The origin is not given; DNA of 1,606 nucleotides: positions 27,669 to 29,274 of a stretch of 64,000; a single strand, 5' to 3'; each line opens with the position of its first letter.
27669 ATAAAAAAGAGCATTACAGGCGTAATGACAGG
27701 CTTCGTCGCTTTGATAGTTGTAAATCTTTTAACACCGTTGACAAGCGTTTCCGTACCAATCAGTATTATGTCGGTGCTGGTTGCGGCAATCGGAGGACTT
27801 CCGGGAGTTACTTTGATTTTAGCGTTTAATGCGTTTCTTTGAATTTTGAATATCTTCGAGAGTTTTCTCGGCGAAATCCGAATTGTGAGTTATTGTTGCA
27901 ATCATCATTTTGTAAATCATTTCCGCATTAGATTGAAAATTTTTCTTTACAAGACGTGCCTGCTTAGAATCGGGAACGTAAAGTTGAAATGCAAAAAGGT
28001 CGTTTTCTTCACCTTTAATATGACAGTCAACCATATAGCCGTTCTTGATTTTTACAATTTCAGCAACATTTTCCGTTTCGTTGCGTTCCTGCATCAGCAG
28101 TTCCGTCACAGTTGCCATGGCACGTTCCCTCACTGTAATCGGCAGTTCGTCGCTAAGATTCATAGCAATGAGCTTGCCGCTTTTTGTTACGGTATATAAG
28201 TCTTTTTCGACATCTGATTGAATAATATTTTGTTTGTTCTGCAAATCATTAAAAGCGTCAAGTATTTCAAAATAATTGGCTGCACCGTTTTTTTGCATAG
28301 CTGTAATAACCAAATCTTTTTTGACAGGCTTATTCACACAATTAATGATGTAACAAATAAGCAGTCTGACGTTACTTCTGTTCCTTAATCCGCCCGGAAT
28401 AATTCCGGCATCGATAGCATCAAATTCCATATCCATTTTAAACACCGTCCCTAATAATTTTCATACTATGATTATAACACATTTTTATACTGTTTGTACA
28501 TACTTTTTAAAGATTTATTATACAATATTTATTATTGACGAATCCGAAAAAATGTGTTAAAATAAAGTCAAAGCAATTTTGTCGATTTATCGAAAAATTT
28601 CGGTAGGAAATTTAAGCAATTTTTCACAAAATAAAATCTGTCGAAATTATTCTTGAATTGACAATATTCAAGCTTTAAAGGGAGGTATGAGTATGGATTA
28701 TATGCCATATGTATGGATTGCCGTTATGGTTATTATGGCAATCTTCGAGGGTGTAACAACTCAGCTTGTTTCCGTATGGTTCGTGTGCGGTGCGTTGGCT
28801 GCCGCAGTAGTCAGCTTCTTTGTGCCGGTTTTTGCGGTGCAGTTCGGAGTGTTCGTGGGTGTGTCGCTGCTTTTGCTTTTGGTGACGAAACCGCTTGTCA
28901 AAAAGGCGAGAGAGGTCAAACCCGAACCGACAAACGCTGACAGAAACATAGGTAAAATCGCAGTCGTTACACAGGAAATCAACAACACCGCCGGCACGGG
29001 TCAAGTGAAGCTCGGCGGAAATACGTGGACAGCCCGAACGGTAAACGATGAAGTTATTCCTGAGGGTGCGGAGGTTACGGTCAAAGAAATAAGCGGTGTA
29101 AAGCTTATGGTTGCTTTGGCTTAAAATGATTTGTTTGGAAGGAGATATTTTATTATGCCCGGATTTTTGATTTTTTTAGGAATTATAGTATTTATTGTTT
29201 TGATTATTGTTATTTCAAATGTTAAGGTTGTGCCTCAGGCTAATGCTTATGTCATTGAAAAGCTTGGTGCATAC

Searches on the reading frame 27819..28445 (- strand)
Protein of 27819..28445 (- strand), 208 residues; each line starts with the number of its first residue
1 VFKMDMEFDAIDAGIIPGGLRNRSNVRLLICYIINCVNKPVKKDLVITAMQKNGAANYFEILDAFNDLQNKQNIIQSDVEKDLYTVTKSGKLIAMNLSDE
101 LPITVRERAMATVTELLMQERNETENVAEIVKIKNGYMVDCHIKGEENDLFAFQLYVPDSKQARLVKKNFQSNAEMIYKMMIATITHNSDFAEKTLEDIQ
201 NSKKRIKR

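Call 76: search_protein_families(library=pfam, proteins=[window:27819-28445:-], max_evalue=0.00001)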
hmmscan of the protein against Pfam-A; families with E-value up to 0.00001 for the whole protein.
window:27819-28445:- (208 aa): 1 family
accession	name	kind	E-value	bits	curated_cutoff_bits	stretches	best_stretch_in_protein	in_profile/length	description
PF14277.12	DUF4364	-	2.8e-38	131.7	26.9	1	27-184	2-161/162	Domain of unknown function (DUF4364)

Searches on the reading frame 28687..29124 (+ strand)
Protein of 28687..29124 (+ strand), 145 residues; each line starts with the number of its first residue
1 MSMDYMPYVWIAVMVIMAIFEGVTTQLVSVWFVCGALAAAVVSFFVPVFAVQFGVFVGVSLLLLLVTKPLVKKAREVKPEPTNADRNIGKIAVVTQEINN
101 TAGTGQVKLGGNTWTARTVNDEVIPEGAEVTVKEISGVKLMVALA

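Call 76: search_protein_families(library=pfam, proteins=[window:28687-29124:+], max_evalue=0.00001)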
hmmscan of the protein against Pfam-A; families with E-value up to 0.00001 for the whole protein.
window:28687-29124:+ (145 aa): 1 family
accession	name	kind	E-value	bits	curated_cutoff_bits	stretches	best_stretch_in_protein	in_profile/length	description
PF01957.25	NfeD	-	1.2e-14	54.7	29.1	1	85-142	2-55/57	NfeD-like C-terminal, partner-binding domain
